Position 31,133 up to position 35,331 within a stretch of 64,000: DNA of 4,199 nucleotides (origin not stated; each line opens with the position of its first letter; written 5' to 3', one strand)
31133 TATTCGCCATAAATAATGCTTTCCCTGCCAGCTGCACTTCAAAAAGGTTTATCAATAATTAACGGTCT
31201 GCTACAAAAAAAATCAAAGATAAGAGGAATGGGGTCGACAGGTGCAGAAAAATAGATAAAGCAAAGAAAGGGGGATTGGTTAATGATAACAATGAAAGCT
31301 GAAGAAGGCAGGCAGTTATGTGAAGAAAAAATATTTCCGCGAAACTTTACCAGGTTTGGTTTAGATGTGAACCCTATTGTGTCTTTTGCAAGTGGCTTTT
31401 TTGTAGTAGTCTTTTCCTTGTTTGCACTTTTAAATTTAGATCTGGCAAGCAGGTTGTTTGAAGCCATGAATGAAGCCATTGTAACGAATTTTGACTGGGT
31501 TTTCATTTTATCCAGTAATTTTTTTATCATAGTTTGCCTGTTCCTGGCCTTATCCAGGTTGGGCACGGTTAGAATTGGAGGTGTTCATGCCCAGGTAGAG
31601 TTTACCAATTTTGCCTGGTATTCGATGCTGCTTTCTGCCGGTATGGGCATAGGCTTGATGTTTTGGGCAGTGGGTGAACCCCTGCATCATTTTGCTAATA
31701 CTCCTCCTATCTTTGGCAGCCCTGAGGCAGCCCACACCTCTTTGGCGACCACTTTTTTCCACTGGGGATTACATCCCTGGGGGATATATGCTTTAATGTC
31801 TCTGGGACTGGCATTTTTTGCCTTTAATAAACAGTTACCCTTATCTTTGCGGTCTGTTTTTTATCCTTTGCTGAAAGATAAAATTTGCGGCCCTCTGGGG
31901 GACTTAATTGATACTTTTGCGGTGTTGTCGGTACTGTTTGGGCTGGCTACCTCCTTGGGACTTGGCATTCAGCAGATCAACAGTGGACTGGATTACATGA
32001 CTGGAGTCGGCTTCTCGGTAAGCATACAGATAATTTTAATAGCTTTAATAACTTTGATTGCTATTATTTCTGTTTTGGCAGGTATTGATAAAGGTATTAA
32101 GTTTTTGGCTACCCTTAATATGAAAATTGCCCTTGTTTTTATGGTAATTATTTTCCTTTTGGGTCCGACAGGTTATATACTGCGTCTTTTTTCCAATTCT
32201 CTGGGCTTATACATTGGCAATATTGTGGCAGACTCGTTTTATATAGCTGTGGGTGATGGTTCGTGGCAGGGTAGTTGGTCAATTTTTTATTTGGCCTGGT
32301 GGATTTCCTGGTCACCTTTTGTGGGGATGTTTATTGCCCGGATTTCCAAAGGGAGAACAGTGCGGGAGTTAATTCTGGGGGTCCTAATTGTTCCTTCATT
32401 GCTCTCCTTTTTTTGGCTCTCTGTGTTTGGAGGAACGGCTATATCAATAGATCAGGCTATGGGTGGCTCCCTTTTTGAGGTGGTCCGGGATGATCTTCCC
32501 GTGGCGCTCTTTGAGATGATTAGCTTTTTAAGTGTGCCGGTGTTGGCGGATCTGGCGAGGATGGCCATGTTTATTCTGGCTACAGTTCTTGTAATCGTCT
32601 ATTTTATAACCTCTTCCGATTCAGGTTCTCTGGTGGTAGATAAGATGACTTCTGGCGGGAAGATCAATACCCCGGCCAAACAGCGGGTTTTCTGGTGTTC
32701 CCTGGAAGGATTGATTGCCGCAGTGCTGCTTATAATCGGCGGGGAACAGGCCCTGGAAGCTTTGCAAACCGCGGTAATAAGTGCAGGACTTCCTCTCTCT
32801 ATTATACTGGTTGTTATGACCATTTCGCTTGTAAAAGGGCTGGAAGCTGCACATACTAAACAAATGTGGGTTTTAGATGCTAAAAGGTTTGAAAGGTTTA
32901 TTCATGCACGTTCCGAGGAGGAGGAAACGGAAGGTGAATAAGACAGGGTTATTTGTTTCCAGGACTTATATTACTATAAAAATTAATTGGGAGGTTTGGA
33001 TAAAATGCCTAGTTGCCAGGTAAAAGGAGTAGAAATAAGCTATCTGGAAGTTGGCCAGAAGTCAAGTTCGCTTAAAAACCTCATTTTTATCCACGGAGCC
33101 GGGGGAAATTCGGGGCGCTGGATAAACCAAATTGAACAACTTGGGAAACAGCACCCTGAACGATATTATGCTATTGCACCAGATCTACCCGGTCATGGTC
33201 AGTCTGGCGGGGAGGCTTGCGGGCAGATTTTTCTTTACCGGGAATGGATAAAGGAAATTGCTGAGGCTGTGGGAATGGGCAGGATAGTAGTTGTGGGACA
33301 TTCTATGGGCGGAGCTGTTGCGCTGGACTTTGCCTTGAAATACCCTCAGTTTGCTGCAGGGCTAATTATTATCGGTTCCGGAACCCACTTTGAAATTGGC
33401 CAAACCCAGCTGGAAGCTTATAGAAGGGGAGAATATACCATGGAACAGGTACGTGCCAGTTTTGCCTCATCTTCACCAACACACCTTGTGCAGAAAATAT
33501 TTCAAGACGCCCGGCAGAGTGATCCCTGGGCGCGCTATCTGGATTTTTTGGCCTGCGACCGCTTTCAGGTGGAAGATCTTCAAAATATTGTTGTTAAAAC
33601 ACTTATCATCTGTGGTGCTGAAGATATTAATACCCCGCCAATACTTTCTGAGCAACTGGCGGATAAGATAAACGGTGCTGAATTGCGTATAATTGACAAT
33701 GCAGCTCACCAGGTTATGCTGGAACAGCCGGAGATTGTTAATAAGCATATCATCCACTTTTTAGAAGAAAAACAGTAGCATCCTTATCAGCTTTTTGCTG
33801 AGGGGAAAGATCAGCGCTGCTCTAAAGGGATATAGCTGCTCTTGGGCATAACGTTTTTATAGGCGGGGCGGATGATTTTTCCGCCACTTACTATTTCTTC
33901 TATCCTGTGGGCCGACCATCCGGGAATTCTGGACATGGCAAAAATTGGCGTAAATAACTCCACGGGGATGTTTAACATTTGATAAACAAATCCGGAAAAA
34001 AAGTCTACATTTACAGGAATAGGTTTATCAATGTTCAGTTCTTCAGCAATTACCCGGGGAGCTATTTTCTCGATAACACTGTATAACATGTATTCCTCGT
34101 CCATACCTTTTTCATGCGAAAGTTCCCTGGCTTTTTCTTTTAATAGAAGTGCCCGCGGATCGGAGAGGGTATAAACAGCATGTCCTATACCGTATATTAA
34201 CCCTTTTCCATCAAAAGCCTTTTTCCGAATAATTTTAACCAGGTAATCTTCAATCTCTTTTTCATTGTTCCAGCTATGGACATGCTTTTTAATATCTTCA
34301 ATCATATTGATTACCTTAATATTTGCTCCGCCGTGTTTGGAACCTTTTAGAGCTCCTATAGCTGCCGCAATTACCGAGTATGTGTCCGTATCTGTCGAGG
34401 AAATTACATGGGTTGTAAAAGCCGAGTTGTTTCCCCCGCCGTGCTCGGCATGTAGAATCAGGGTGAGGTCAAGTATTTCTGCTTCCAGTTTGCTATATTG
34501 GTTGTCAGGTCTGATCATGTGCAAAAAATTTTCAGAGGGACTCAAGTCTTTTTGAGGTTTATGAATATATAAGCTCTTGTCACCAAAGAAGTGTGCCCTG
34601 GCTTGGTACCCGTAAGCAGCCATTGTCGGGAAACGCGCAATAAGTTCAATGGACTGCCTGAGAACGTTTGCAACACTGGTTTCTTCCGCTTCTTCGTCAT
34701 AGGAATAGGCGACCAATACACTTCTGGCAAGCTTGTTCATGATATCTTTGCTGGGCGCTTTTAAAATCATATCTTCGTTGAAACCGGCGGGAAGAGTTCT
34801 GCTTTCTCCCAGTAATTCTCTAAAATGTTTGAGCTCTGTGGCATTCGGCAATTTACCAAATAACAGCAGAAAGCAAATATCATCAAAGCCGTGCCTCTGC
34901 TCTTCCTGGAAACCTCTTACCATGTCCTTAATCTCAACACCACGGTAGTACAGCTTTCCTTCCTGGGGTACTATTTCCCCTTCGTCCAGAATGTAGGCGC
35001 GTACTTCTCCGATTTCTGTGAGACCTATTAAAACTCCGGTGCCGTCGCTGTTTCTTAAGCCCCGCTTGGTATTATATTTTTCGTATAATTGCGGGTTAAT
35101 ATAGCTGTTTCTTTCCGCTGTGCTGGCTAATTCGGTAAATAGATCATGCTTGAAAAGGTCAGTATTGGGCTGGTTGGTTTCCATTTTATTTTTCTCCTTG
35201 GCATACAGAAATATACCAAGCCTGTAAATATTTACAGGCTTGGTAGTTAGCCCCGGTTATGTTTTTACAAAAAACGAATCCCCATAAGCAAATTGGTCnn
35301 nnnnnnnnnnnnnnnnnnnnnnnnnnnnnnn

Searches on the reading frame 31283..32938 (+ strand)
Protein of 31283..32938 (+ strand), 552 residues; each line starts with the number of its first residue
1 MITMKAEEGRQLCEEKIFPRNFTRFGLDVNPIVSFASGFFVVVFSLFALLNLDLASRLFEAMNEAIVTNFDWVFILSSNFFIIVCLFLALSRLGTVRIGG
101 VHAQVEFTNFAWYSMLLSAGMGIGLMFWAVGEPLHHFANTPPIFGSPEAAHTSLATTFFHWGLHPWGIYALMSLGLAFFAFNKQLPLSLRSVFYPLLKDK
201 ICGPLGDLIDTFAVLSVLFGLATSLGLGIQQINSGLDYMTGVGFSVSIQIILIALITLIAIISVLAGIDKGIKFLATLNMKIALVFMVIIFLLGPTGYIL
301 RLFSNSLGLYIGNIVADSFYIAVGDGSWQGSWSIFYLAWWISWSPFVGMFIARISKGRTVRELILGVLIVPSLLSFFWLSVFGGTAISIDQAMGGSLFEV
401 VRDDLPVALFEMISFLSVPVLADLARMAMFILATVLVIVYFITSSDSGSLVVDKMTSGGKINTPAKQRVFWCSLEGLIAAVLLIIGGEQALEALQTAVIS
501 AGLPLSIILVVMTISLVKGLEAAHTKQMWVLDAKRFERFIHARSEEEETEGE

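Call 47: search_protein_families(library=ncbifam, proteins=[window:31283-32938:+], max_evalue=1e-10)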
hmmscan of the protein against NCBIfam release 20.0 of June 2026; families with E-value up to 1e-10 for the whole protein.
window:31283-32938:+ (552 aa): 5 families
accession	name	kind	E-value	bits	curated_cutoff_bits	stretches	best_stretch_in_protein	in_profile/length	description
NF047988.1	betaine_BCCT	equivalog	2.1e-153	511.3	650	1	33-521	2-482/483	glycine betaine uptake BCCT transporter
TIGR00842.1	bcct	subfamily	1.6e-133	445.8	407.55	1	72-521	2-450/452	BCCT family transporter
NF007399.1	PRK09928.1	subfamily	5.1e-115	385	695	1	29-527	11-505/675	choline BCCT transporter BetT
NF002887.1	PRK03356.1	equivalog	1.9e-66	224.8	541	1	28-518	8-494/497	L-carnitine/gamma-butyrobetaine antiporter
NF007412.0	PRK09950.1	equivalog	9.7e-66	222.4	647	1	40-526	23-502/536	BCCT family transporter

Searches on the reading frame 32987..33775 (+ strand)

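Call 47: search_protein_families(library=ncbifam, proteins=[window:32987-33775:+], max_evalue=1e-10)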
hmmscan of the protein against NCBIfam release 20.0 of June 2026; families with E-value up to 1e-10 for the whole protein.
window:32987-33775:+ (263 aa): 18 families
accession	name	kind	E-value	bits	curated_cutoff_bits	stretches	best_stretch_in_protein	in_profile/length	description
NF051488.1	bifunc_PcaDC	exception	1.2e-29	103.6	390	1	27-262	11-253/375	bifunctional 3-oxoadipate enol-lactonase/4-carboxymuconolactone decarboxylase PcaDC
NF011457.0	PRK14875.1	equivalog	1.1e-24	87.1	307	1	8-261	113-371/372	acetoin dehydrogenase dihydrolipoyllysine-residue acetyltransferase subunit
TIGR02427.1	protocat_pcaD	equivalog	6.3e-23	81.4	255.85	1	24-259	8-250/251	3-oxoadipate enol-lactonase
TIGR03695.1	menH_SHCHC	equivalog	8.8e-23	81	208.55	1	30-132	3-105/252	2-succinyl-6-hydroxy-2,4-cyclohexadiene-1-carboxylate synthase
NF051487.1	bifunc_PcaCD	exception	1.7e-21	76.8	430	1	27-260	170-412/413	bifunctional 4-carboxymuconolactone decarboxylase/3-oxoadipate enol-lactonase PcaCD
NF045948.1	ProImpepThrmp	equivalog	1.9e-18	66.9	500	0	11-130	8-127/291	proline iminopeptidase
TIGR03611.1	RutD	equivalog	2.9e-18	66.2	238.5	0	26-130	10-112/258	pyrimidine utilization protein D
NF050089.1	i_nPHAscl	equivalog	1.6e-17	63.5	300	1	24-134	13-120/288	intracellular short-chain-length polyhydroxyalkanoate depolymerase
TIGR01738.1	bioH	equivalog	9.4e-17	61.4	206.95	0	29-136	4-103/245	pimeloyl-ACP methyl ester esterase BioH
TIGR01250.1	pro_imino_pep_2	subfamily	6.4e-16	58.8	167.65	0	196-259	225-287/288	proline iminopeptidase-family hydrolase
NF008340.0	PRK11126.1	equivalog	1.3e-15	57.3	261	1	24-146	9-125/255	2-succinyl-6-hydroxy-2,4-cyclohexadiene-1-carboxylate synthase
NF045632.1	hydroxlase_HsaD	equivalog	1.3e-15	57.1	400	1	10-132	17-138/290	4,5:9,10-diseco-3-hydroxy-5,9,17-trioxoandrosta-1(10),2-diene-4-oate hydrolase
NF002938.0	PRK03592.1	equivalog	3.7e-15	56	241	1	6-130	11-128/298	haloalkane dehalogenase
TIGR03343.1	biphenyl_bphD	equivalog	6.9e-15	55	462.15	1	30-133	31-136/282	2-hydroxy-6-oxo-6-phenylhexa-2,4-dienoate hydrolase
TIGR03056.1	bchO_mg_che_rel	equivalog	7e-15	54.8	172.55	0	31-121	30-118/278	alpha/beta fold hydrolase BchO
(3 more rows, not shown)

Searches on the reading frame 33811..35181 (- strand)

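Call 47: search_protein_families(library=ncbifam, proteins=[window:33811-35181:-], max_evalue=1e-10)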
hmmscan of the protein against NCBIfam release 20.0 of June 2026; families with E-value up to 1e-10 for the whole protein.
window:33811-35181:- (456 aa): 20 families
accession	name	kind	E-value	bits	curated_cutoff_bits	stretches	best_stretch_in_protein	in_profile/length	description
NF010635.0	PRK14032.1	subfamily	1.6e-209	696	426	1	14-456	6-448/448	citrate synthase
TIGR01800.1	cit_synth_II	subfamily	1.5e-81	274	421.3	1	70-456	16-368/368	2-methylcitrate synthase/citrate synthase II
NF010639.0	PRK14036.1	equivalog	2.2e-70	237.3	502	1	70-456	23-378/379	citrate synthase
NF010638.0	PRK14035.1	equivalog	3e-69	233.6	572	1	74-456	23-372/372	citrate synthase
NF041301.1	Cit_synth_Halo_CitZ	equivalog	2.8e-67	227.4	550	1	72-456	24-379/379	citrate synthase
NF009006.1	PRK12351.1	equivalog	5.4e-66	222.5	550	1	76-456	29-376/376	bifunctional 2-methylcitrate synthase/citrate synthase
NF010637.0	PRK14034.1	equivalog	1.3e-62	211.9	594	1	76-456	24-371/372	citrate synthase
NF010636.0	PRK14033.1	equivalog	2.5e-62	210.9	479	1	69-440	25-361/376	bifunctional 2-methylcitrate synthase/citrate synthase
NF004126.0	PRK05614.1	equivalog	3.6e-61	206.9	505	1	73-439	65-412/430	citrate synthase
NF041157.1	Cit_synThplmales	equivalog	9.1e-56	189.6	590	1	73-456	24-376/377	citrate synthase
NF009004.0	PRK12349.1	equivalog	9.7e-53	179.3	508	1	89-443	34-363/372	citrate synthase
NF010640.0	PRK14037.1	subfamily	4.3e-49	167.4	504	1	71-456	22-377/377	citrate synthase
TIGR01798.1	cit_synth_I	equivalog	4.5e-49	167.3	485.15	1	73-439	52-400/412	citrate synthase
NF007128.0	PRK09569.1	subfamily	3.4e-46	157.8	344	1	59-441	44-421/437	citrate (Si)-synthase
NF009005.0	PRK12350.1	subfamily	5.8e-45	154.1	332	1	69-447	20-351/366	citrate synthase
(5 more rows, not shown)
